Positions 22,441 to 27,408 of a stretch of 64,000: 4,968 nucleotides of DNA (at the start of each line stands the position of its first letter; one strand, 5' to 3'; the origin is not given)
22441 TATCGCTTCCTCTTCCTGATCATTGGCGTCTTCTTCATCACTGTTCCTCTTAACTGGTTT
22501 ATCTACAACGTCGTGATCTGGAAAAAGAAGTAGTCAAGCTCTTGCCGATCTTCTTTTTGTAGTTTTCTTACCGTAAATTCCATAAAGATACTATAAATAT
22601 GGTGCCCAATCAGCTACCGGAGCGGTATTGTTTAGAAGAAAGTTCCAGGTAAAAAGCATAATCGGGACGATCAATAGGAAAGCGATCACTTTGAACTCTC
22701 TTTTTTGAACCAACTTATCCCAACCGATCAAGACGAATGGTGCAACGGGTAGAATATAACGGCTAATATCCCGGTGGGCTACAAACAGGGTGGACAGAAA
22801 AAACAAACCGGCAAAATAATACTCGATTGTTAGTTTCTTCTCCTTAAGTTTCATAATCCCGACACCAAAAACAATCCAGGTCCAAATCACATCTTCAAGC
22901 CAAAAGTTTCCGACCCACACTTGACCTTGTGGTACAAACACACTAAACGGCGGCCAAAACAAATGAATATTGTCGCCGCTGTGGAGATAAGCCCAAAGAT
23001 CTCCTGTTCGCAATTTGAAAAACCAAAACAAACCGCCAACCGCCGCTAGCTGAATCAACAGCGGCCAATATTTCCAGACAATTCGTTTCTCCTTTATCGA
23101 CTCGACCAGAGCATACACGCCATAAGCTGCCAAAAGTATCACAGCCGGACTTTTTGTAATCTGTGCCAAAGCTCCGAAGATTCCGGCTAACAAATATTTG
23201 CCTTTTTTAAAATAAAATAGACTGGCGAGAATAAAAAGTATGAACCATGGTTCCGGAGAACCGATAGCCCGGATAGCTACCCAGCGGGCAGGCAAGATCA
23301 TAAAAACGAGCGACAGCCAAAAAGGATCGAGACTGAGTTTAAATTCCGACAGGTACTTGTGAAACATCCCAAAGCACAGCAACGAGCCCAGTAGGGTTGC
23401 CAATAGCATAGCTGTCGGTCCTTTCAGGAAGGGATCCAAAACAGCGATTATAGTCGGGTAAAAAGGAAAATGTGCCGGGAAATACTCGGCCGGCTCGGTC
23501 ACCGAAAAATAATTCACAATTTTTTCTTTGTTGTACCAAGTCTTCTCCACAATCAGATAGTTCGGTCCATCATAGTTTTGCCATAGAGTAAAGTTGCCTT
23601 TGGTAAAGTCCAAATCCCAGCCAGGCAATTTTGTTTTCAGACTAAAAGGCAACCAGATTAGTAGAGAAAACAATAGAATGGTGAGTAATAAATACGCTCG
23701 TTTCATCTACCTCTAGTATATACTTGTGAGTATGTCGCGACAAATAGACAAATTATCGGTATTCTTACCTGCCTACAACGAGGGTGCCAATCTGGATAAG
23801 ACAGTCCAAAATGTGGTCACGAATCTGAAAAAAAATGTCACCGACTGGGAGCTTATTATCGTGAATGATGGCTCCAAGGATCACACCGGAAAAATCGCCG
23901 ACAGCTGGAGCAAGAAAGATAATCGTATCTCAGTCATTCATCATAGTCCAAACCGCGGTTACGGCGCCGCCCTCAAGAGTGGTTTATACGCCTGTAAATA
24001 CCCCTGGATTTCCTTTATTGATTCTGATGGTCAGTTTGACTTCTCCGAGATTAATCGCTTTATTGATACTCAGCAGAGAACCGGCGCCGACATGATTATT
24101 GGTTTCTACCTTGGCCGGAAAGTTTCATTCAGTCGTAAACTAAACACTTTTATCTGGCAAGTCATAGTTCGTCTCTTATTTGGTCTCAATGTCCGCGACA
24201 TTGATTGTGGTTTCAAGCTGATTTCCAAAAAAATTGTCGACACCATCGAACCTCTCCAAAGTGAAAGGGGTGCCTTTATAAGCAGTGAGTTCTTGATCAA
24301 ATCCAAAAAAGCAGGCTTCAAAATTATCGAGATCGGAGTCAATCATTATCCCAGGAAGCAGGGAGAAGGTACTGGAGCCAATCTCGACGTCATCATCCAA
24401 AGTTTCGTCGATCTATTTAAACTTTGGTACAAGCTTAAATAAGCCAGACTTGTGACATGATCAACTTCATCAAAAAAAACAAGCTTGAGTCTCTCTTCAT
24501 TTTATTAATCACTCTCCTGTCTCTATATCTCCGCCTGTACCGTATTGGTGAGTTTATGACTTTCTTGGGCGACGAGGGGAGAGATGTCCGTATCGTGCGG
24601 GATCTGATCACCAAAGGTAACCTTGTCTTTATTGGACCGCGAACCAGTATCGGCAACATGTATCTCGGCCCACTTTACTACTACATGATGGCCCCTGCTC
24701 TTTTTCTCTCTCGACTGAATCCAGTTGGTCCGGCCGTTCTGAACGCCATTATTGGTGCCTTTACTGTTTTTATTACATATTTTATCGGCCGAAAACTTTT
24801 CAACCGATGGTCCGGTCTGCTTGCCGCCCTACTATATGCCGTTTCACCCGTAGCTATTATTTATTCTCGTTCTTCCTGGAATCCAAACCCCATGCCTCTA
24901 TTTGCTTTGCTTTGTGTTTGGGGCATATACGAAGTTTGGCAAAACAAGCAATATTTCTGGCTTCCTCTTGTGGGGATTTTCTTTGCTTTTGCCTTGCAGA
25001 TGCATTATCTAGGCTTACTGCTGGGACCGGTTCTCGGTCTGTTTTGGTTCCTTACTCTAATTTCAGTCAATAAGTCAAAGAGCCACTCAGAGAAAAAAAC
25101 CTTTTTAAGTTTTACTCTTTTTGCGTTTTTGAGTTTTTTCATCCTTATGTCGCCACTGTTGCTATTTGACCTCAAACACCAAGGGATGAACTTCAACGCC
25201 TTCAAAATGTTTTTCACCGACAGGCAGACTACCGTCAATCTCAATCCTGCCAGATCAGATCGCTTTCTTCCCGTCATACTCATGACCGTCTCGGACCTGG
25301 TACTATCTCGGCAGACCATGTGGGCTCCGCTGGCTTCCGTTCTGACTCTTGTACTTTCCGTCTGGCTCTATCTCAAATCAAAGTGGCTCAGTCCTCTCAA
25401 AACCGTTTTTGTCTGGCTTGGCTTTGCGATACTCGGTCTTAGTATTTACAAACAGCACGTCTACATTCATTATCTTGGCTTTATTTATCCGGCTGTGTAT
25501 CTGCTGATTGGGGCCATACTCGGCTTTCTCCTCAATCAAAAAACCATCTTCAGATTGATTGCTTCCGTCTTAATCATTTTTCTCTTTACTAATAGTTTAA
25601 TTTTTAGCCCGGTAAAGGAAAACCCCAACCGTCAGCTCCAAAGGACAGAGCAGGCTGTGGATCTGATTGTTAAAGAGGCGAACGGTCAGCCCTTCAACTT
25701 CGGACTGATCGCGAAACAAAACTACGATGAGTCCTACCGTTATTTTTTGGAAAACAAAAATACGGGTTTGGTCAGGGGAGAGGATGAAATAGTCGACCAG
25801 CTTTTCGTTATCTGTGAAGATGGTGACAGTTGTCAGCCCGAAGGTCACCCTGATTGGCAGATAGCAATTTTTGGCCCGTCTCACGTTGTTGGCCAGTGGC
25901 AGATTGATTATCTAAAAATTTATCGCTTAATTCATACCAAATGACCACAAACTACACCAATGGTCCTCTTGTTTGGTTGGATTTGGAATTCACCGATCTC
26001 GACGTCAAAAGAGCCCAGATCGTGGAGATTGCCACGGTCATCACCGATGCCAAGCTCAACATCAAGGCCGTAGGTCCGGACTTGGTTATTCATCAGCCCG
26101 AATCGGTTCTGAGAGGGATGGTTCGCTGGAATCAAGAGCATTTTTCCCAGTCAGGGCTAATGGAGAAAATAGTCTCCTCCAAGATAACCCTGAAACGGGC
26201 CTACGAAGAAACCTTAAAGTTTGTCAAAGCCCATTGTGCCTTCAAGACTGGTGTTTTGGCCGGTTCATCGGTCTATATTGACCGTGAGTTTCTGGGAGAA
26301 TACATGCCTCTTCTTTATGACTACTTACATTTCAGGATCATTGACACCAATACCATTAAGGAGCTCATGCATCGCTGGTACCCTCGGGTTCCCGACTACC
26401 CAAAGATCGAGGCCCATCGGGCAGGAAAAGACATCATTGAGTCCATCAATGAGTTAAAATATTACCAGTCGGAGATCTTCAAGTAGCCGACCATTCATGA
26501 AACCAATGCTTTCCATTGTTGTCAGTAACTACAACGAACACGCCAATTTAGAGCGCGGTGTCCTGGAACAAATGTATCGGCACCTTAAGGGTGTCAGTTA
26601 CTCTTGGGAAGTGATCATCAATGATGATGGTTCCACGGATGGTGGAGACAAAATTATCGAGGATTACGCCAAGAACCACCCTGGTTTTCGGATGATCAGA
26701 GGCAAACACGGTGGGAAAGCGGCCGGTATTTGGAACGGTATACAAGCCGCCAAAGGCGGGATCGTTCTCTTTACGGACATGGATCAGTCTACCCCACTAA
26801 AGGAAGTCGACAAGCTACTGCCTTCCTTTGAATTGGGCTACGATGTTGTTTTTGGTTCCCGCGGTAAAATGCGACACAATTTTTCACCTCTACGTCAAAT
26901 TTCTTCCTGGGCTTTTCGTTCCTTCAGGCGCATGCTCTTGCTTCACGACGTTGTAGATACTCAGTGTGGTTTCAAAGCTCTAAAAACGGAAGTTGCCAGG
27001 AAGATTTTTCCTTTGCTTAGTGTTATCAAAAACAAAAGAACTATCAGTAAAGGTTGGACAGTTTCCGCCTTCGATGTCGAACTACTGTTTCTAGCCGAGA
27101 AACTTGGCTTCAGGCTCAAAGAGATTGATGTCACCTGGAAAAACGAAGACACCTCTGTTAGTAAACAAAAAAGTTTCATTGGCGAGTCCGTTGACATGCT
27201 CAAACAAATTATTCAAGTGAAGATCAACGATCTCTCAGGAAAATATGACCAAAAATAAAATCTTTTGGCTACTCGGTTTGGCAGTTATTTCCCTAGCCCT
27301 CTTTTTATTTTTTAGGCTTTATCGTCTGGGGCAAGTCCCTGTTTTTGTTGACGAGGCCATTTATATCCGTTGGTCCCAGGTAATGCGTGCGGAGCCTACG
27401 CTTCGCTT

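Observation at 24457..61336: Nine PMT/ArnT-like GT-C paralogs including a five-gene tandem operon: candidate expanded protein O-glycosylation system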

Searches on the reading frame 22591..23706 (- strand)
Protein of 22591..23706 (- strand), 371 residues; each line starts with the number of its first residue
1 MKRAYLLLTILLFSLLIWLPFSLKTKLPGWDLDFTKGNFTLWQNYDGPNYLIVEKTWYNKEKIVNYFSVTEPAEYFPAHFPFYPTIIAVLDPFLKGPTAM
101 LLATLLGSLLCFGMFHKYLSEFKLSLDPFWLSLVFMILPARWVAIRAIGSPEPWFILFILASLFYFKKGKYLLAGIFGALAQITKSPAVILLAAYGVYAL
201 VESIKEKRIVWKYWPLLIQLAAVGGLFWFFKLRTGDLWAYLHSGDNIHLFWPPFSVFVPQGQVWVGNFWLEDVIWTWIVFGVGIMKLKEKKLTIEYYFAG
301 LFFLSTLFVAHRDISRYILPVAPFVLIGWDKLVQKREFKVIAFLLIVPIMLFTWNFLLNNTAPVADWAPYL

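Call 7: search_protein_families(library=pfam, proteins=[window:22591-23706:-], max_evalue=0.001)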
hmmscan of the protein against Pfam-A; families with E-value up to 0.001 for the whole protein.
window:22591-23706:- (371 aa): 0 families

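Call 37: search_protein_families(library=pfam, proteins=[window:22591-23706:-], max_evalue=5)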
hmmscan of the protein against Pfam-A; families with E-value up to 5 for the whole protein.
window:22591-23706:- (371 aa): 0 families

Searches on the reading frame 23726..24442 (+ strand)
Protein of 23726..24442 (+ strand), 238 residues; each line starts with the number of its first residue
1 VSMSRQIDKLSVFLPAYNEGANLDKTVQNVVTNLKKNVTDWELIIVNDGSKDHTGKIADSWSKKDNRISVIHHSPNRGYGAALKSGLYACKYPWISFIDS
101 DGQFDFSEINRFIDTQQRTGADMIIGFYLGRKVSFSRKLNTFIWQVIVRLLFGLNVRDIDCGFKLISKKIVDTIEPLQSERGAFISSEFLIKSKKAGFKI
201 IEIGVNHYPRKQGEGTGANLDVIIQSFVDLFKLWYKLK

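Call 5: search_protein_families(library=pfam, proteins=[window:23726-24442:+], max_evalue=0.001)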
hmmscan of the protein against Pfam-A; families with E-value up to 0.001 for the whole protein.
window:23726-24442:+ (238 aa): 3 families
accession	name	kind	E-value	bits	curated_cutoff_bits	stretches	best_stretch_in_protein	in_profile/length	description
PF00535.33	Glycos_transf_2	-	1.6e-31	109.9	23.3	1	11-173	1-166/168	Glycosyl transferase family 2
PF13641.12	Glyco_tranf_2_3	-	5.2e-05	23.8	27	1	10-101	3-96/230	Glycosyltransferase like family 2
PF10111.15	Glyco_tranf_2_2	-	0.00073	19.5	27.3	1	26-102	14-92/276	Glycosyltransferase like family 2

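Call 26: search_protein_families(library=ncbifam, proteins=[window:23726-24442:+], max_evalue=0.00001)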
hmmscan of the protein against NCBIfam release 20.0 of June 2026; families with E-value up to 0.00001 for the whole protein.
window:23726-24442:+ (238 aa): 18 families
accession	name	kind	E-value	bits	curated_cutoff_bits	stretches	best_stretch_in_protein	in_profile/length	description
TIGR03937.1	PgaC_IcaA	equivalog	1.3e-21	77.1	422.3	1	5-107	42-141/407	poly-beta-1,6-N-acetyl-D-glucosamine synthase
NF007986.1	PRK10714.1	equivalog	1.4e-18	67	529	1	5-221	3-214/316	undecaprenyl-phosphate 4-deoxy-4-formamido-L-arabinose transferase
NF047683.1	TeichurnBiosyTuaG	equivalog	1.8e-17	63.8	400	1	3-117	1-112/252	teichuronic acid biosynthesis protein TuaG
NF047588.1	GlcsyltransPgfSStrep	equivalog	4e-16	59.1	500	1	9-178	2-171/308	glycosyltransferase PgfS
NF007482.0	PRK10073.1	equivalog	3.4e-15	55.9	423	1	4-114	2-108/334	glycosyltransferase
NF041391.1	DPhHxTase_Halo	equivalog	4.2e-15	55.3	375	1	22-216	5-191/213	dolichyl-phosphate hexose transferase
NF058614.1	PPMAGASynPpgS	equivalog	3.3e-14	52.8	370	1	12-205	4-194/226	polyprenyl-phospho-N-acetylgalactosaminyl synthase PpgS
TIGR04182.1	glyco_TIGR04182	equivalog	1.5e-13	50.8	325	1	11-216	3-199/293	S-layer glycoprotein N-glycosyltransferase AglJ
TIGR04283.1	glyco_like_mftF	equivalog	4.5e-10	39.5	182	1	10-116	1-97/221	TIGR04283 family arsenosugar biosynthesis glycosyltransferase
NF010496.0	PRK13915.1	equivalog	5.1e-10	38.9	262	1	6-101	29-126/307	glucosyl-3-phosphoglycerate synthase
NF041875.1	EPS_EpsD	equivalog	8.1e-10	38.6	370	1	10-126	1-114/325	exopolysaccharide biosynthesis glycosyltransferase EpsD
NF038302.1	EPS_HpsE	equivalog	1.9e-09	37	300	1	10-103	3-98/307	hormogonium polysaccharide biosynthesis glycosyltransferase HpsE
NF050050.1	ProtGlycPglI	equivalog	8.2e-09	35.2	500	1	8-117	2-109/306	GalNAc(5)-diNAcBac-PP-undecaprenol beta-1,3-glucosyltransferase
TIGR03965.1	mycofact_glyco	equivalog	1.4e-08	34.1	280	1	7-101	73-164/467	mycofactocin biosynthesis glycosyltransferase MftF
NF053739.1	GlytfEpsEBac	equivalog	1.7e-08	33.8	450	1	9-112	2-100/265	glycosyltransferase EpsE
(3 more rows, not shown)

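Call 50: search_solved_structures(query=window:23726-24442:+, max_evalue=0.001)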
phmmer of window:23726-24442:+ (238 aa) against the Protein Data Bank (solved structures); distinct sequences matched with E-value up to 0.001: 19.
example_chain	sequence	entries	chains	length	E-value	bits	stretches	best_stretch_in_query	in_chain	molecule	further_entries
2z87_A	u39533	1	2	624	6.2e-14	55.8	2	5-114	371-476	Chondroitin synthase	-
2z86_A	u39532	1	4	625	6.2e-14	55.8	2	5-114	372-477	Chondroitin synthase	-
9bhc_C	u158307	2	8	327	7e-13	52.4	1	6-216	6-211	Undecaprenyl-phosphate 4-deoxy-4-formamido-L-arabinose transferase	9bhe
8vxh_A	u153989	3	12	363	9.1e-13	52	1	6-216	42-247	Undecaprenyl-phosphate 4-deoxy-4-formamido-L-arabinose transferase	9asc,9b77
9hwj_A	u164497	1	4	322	2.4e-11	47.3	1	6-218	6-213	Undecaprenyl-phosphate 4-deoxy-4-formamido-L-arabinose transferase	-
5hea_A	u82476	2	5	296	2.8e-11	47.1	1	10-107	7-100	Putative glycosyltransferase (GalT1)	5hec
3bcv_A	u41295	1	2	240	4.1e-11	46.6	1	7-122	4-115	Putative glycosyltransferase protein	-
5eke_A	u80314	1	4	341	5.6e-11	46.1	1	8-191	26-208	Uncharacterized glycosyltransferase sll0501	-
5ekp_C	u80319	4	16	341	5.8e-11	46.1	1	8-191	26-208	Uncharacterized glycosyltransferase sll0501 | Glycosyltransferase sll0501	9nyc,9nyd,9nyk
9nye_A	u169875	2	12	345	6e-11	46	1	8-191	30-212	Glycosyltransferase sll0501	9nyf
5mlz_A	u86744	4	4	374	1.2e-09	41.8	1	6-215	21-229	Dolichol monophosphate mannose synthase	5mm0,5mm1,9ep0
6h1j_A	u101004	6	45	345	1.6e-08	38.1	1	7-128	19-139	Probable ss-1,3-N-acetylglucosaminyltransferase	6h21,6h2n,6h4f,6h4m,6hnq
6p61_A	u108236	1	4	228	3.9e-06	30.3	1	8-115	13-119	Glycosyltransferase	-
3l7m_A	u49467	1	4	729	1.7e-05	28.2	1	9-114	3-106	Teichoic acid biosynthesis protein F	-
3l7i_A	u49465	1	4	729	1.7e-05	28.2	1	9-114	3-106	Teichoic acid biosynthesis protein F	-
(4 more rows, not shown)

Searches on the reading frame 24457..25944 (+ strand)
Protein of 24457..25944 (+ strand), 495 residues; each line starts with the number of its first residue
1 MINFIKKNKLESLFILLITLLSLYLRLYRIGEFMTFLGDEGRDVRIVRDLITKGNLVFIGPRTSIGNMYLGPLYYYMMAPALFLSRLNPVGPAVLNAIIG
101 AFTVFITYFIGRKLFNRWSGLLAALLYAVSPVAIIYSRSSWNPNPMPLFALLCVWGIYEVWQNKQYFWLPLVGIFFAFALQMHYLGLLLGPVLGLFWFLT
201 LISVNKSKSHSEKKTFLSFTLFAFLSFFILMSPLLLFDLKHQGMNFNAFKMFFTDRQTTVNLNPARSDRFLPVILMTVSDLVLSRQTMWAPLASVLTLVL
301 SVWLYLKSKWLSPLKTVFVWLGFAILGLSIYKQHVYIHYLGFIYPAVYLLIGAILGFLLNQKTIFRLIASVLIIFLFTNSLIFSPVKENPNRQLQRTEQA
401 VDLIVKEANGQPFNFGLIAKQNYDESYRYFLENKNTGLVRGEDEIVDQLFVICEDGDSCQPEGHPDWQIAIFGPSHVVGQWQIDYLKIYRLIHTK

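Call 3: search_protein_families(library=pfam, proteins=[window:24457-25944:+], max_evalue=0.01)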
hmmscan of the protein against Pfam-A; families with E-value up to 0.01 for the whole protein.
window:24457-25944:+ (495 aa): 2 families
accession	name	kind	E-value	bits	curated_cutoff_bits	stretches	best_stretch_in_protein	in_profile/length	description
PF13231.12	PMT_2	-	1.2e-12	48.8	26.1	1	72-227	4-154/160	Dolichyl-phosphate-mannose-protein mannosyltransferase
PF02516.20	STT3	-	0.00027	21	24.5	1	95-252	101-258/405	Oligosaccharyl transferase STT3, N-terminal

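Call 4: search_protein_families(library=ncbifam, proteins=[window:24457-25944:+], max_evalue=0.01)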
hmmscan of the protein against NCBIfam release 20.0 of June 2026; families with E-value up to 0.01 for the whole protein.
window:24457-25944:+ (495 aa): 2 families
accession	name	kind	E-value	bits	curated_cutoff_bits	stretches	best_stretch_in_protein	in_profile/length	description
TIGR03663.1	TIGR03663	subfamily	1.5e-08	34.1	126.25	1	14-202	3-183/435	flippase activity-associated protein Agl23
TIGR04154.1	archaeo_STT3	subfamily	1.9e-07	29.8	450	1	71-135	70-141/831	oligosaccharyl transferase, archaeosortase A system-associated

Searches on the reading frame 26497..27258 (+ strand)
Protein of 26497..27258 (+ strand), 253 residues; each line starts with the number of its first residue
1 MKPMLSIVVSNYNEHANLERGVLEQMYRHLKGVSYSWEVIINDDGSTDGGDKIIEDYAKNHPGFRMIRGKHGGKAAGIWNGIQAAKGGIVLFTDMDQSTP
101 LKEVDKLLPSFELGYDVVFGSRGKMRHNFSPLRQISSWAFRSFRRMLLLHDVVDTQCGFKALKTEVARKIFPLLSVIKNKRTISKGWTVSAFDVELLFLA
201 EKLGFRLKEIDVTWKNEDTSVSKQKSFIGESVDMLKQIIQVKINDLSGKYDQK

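Call 5: search_protein_families(library=pfam, proteins=[window:26497-27258:+], max_evalue=0.001)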
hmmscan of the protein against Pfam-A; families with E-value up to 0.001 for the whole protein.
window:26497-27258:+ (253 aa): 1 family
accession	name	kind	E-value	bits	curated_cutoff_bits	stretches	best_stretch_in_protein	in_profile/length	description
PF00535.33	Glycos_transf_2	-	7.4e-22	78.5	23.3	1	6-171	1-168/168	Glycosyl transferase family 2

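Call 26: search_protein_families(library=ncbifam, proteins=[window:26497-27258:+], max_evalue=0.00001)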
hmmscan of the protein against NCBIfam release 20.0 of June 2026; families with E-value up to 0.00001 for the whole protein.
window:26497-27258:+ (253 aa): 12 families
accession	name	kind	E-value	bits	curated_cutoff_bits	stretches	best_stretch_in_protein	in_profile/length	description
NF047588.1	GlcsyltransPgfSStrep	equivalog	1.1e-14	54.4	500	1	5-171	3-168/308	glycosyltransferase PgfS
NF007482.0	PRK10073.1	equivalog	3.8e-14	52.4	423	1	2-98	5-97/334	glycosyltransferase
NF041875.1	EPS_EpsD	equivalog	1e-12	48.2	370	1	5-102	1-95/325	exopolysaccharide biosynthesis glycosyltransferase EpsD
NF007986.1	PRK10714.1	equivalog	3.6e-11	42.6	529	1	5-161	8-163/316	undecaprenyl-phosphate 4-deoxy-4-formamido-L-arabinose transferase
TIGR03937.1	PgaC_IcaA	equivalog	4.8e-11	42.3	422.3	1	3-97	45-136/407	poly-beta-1,6-N-acetyl-D-glucosamine synthase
NF041391.1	DPhHxTase_Halo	equivalog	1.6e-10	40.3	375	1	11-170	3-153/213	dolichyl-phosphate hexose transferase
NF038302.1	EPS_HpsE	equivalog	6e-10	38.6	300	1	5-98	3-98/307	hormogonium polysaccharide biosynthesis glycosyltransferase HpsE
TIGR04283.1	glyco_like_mftF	equivalog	2.3e-08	33.9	182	1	5-107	1-93/221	TIGR04283 family arsenosugar biosynthesis glycosyltransferase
NF047683.1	TeichurnBiosyTuaG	equivalog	2.6e-08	33.8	400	1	2-108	5-108/252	teichuronic acid biosynthesis protein TuaG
NF050050.1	ProtGlycPglI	equivalog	4.6e-08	32.8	500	1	2-121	1-118/306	GalNAc(5)-diNAcBac-PP-undecaprenol beta-1,3-glucosyltransferase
NF053739.1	GlytfEpsEBac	equivalog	1.3e-06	27.6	450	1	3-97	1-93/265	glycosyltransferase EpsE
TIGR04182.1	glyco_TIGR04182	equivalog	2e-06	27.4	325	1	7-170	4-159/293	S-layer glycoprotein N-glycosyltransferase AglJ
